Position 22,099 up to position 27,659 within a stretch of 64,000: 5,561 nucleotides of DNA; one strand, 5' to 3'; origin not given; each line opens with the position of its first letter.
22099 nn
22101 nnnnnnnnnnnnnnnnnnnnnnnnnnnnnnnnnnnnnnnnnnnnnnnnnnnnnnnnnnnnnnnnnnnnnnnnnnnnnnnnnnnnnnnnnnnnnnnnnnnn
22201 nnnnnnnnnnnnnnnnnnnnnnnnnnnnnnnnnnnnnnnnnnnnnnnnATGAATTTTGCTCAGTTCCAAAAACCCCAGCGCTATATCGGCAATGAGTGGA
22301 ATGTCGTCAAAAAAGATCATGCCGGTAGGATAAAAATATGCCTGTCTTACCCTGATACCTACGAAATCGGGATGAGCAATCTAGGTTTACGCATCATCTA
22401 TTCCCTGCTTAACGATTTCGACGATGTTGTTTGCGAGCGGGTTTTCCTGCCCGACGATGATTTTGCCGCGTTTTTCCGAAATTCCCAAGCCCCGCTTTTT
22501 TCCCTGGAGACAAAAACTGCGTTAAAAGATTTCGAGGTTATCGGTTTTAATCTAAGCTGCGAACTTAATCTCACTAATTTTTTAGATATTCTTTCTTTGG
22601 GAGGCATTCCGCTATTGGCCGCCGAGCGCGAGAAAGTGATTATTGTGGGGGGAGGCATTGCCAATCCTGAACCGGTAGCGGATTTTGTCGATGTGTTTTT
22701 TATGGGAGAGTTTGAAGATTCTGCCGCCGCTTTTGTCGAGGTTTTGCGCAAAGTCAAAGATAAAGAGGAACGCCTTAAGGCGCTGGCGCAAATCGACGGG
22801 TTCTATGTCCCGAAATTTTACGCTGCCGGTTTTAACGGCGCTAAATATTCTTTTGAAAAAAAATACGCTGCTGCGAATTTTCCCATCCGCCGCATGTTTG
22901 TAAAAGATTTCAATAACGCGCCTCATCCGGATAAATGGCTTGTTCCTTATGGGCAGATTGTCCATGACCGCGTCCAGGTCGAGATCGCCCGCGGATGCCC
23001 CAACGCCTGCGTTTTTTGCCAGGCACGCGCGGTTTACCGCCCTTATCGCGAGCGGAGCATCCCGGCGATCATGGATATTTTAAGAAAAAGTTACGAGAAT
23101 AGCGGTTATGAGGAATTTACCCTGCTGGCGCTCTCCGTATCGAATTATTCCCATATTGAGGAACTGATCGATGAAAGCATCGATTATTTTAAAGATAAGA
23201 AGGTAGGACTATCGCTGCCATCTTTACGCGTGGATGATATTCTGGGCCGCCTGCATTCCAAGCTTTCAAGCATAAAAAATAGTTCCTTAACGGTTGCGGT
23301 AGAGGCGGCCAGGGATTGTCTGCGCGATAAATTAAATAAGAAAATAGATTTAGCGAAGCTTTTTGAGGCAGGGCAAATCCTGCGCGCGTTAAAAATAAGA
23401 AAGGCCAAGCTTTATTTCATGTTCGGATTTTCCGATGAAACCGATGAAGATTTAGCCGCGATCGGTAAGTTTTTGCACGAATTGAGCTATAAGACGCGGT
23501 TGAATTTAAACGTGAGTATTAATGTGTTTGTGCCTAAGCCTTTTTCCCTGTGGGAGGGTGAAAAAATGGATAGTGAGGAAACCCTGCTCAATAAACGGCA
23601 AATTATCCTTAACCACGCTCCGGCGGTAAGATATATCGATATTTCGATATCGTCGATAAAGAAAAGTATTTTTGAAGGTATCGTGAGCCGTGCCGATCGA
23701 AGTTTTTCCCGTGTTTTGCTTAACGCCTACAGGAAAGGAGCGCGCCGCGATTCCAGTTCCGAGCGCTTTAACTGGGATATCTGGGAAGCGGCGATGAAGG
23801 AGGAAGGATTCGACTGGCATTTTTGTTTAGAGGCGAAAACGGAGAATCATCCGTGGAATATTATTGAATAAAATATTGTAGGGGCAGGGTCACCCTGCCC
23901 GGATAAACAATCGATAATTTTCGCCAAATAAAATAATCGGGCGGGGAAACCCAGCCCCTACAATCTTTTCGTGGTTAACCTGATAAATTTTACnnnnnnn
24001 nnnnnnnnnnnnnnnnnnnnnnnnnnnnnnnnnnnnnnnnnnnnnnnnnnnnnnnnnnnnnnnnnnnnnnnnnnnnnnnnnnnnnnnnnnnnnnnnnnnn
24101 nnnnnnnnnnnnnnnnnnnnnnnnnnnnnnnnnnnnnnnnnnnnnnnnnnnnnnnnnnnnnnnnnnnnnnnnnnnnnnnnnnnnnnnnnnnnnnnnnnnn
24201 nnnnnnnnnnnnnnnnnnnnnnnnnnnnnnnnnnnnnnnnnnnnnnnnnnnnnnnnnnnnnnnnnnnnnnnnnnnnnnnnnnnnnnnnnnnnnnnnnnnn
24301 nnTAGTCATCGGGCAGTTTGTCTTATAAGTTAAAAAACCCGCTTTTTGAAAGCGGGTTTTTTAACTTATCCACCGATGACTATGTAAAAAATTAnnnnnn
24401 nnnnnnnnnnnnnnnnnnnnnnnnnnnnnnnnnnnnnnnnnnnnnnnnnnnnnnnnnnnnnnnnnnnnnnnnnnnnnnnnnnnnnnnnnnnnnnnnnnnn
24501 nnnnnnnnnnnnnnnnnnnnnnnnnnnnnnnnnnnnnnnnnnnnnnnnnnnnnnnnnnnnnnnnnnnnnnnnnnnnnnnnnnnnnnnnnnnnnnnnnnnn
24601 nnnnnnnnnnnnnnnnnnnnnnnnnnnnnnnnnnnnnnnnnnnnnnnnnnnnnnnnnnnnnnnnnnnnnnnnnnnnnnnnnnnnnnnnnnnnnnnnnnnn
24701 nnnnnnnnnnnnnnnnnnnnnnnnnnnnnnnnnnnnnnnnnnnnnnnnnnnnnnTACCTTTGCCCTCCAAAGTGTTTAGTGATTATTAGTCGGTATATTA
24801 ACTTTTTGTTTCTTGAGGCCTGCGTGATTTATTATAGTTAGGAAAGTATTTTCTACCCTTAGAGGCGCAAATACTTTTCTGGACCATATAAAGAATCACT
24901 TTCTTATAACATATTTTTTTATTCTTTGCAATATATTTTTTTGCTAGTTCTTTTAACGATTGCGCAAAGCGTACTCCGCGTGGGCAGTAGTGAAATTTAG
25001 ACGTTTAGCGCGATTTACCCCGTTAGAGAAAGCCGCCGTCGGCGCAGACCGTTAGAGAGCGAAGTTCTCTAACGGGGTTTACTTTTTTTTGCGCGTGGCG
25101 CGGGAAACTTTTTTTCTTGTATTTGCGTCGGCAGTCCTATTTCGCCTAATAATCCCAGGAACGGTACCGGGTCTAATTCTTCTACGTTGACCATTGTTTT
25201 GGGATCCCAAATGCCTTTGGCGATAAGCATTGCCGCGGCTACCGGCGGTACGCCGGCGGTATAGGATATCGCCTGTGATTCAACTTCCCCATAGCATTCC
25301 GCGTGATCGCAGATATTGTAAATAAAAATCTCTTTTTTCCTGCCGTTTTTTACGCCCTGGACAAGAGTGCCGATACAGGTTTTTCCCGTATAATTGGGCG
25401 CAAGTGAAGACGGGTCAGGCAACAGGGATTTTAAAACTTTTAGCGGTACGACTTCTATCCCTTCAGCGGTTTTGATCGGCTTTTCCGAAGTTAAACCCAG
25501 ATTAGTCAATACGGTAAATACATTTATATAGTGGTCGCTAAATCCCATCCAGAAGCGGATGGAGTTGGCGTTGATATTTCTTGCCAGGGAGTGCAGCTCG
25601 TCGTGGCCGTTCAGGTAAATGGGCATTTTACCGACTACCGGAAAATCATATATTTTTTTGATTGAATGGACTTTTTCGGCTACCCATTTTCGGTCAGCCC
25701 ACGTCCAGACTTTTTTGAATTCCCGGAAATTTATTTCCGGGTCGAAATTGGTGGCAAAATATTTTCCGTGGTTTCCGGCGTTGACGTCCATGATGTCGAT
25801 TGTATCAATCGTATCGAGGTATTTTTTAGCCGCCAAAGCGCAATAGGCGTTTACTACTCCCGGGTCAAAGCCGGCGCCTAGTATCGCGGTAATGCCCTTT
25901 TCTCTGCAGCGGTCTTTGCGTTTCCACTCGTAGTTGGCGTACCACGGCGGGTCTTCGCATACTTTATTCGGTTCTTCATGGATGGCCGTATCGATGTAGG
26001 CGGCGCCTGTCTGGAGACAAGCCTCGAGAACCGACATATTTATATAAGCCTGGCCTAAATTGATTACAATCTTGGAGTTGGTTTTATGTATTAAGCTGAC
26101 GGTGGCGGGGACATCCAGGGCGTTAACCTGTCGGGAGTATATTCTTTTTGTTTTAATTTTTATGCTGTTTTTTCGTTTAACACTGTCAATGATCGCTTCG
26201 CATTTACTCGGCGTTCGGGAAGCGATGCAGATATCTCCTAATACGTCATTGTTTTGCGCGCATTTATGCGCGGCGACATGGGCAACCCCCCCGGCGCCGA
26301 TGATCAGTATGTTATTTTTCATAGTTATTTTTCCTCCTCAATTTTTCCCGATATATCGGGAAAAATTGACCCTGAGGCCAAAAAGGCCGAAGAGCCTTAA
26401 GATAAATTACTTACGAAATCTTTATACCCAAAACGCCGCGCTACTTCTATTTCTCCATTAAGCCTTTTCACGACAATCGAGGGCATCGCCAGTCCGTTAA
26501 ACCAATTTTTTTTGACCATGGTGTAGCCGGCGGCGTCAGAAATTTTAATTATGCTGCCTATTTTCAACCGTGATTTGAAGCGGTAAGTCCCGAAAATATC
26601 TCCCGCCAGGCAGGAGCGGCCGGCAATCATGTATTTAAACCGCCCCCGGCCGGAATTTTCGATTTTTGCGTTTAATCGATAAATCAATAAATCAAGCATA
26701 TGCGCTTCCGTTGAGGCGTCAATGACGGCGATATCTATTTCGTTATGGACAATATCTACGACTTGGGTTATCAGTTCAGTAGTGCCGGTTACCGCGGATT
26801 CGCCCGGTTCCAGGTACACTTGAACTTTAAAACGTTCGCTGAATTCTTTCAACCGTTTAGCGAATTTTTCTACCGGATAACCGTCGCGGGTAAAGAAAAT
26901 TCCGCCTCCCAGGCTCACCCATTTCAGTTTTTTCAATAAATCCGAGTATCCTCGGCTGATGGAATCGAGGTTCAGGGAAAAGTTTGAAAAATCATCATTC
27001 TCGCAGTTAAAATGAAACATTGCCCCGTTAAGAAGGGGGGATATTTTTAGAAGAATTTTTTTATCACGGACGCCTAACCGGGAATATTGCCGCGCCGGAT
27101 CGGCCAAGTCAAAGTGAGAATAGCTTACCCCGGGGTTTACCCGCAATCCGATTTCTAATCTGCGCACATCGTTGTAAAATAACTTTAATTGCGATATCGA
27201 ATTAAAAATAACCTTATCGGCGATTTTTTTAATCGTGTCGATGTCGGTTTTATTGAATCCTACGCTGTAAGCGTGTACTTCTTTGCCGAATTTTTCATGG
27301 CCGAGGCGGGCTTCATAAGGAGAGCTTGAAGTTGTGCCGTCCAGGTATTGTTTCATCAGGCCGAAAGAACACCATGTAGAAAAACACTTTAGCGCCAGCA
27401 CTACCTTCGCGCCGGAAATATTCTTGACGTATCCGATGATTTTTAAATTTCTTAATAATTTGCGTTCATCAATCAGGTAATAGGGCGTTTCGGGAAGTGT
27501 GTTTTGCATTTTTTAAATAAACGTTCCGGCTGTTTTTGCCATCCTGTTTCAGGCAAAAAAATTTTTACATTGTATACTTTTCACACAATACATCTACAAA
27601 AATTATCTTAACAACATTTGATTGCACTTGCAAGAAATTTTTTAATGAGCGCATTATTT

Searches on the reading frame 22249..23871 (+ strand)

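Call 22: search_protein_families(library=pfam, proteins=[window:22249-23871:+], max_evalue=0.0001)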
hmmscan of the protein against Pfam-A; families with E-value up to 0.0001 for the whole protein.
window:22249-23871:+ (540 aa): 2 families
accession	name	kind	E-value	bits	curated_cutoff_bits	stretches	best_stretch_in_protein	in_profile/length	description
PF19864.5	Radical_SAM_N2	-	4.3e-45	153.3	29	1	46-188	1-151/151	Radical SAM proteins, N-terminal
PF04055.27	Radical_SAM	-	3.7e-17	63.4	29.5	1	244-409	1-166/166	Radical SAM superfamily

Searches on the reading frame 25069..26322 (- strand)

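Call 22: search_protein_families(library=pfam, proteins=[window:25069-26322:-], max_evalue=0.0001)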
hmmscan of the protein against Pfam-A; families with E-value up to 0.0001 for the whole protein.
window:25069-26322:- (417 aa): 2 families
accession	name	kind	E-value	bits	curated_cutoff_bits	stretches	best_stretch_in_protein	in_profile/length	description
PF16653.10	Sacchrp_dh_C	-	1.9e-31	110.6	31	1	151-396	1-264/265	Saccharopine dehydrogenase C-terminal domain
PF03435.24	Sacchrp_dh_NADP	-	2.6e-30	105.8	25.1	1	5-147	1-129/129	Saccharopine dehydrogenase NADP binding domain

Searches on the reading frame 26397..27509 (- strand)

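Call 22: search_protein_families(library=pfam, proteins=[window:26397-27509:-], max_evalue=0.0001)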
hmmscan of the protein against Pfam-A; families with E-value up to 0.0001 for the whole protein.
window:26397-27509:- (370 aa): 1 family
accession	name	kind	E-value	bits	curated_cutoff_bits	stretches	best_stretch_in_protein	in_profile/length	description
PF00278.28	Orn_DAP_Arg_deC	-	5.7e-06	27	23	1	245-326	9-94/95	Pyridoxal-dependent decarboxylase, C-terminal sheet domain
